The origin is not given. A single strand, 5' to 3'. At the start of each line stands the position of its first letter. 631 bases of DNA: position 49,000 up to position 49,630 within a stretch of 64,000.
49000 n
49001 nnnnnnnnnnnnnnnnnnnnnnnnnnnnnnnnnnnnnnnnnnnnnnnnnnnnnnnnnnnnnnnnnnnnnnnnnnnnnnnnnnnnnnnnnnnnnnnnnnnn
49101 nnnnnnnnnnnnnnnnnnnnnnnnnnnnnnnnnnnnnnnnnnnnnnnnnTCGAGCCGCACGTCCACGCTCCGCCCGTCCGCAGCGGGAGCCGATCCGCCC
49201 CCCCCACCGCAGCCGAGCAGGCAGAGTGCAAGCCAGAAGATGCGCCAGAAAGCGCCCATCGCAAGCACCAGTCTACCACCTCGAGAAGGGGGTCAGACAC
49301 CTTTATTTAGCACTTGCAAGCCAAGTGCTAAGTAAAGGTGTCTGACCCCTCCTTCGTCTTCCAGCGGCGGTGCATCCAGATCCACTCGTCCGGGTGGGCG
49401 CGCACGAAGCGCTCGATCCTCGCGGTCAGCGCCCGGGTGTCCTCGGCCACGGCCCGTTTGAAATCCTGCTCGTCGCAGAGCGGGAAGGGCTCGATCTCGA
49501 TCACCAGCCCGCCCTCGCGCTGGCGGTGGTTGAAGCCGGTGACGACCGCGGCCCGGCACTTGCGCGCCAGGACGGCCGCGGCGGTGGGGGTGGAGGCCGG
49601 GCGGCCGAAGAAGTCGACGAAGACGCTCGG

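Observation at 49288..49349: Palindromic element supplies the C-terminus and stop codon of lpxL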

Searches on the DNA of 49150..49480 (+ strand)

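Call 12: search_rna_families(source=window, start=49150, end=49480, threshold=evalue, max_evalue=10)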
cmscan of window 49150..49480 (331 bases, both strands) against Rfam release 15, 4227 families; matches with E-value up to 10: 10.
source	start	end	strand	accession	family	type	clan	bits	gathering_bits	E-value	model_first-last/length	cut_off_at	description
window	49287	49350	-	RF04066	mir-1256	Gene; miRNA;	-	30.8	70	9e-05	1-70/70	no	mir-1256 microRNA precursor family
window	49286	49351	-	RF03360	mir-3156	Gene; miRNA;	-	27.9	76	0.0013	1-77/77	no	mir-3156 microRNA precursor family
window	49281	49362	+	RF00908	MIR529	Gene; miRNA;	-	19.7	75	0.044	1-131/131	no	MIR529 microRNA precursor family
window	49287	49350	+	RF00873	mir-550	Gene; miRNA;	-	18.3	81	0.33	1-85/85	no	mir-550 microRNA precursor family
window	49278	49369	-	RF00873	mir-550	Gene; miRNA;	-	16.7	81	0.93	1-85/85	no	mir-550 microRNA precursor family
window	49281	49358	-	RF03732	mir-2057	Gene; miRNA;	-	16.6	100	1.2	1-72/72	no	mir-2057 microRNA precursor family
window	49288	49350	+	RF03610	mir-H7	Gene; miRNA;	CL00141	16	94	4.2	1-69/69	no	mir-H7 microRNA precursor family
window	49288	49349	-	RF04085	mir-1271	Gene; miRNA;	-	14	80.5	3.4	1-77/77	no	mir-1271 microRNA precursor family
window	49237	49346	+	RF00183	G-CSF_SLDE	Cis-reg;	-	12.7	45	7.4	1-96/96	no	G-CSF factor stem-loop destabilising element (SLDE)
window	49369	49417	-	RF01763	Guanidine-III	Cis-reg; riboswitch;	-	10.6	36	9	1-67/67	no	Guanidine-III riboswitch aptamer (yKKC-III)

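Call 43: search_dna_similar(query=window:49275-49365:+, collection=phages, mode=distant, max_evalue=1, max_rows=15)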
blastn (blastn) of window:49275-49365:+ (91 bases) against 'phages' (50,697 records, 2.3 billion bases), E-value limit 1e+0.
No match.
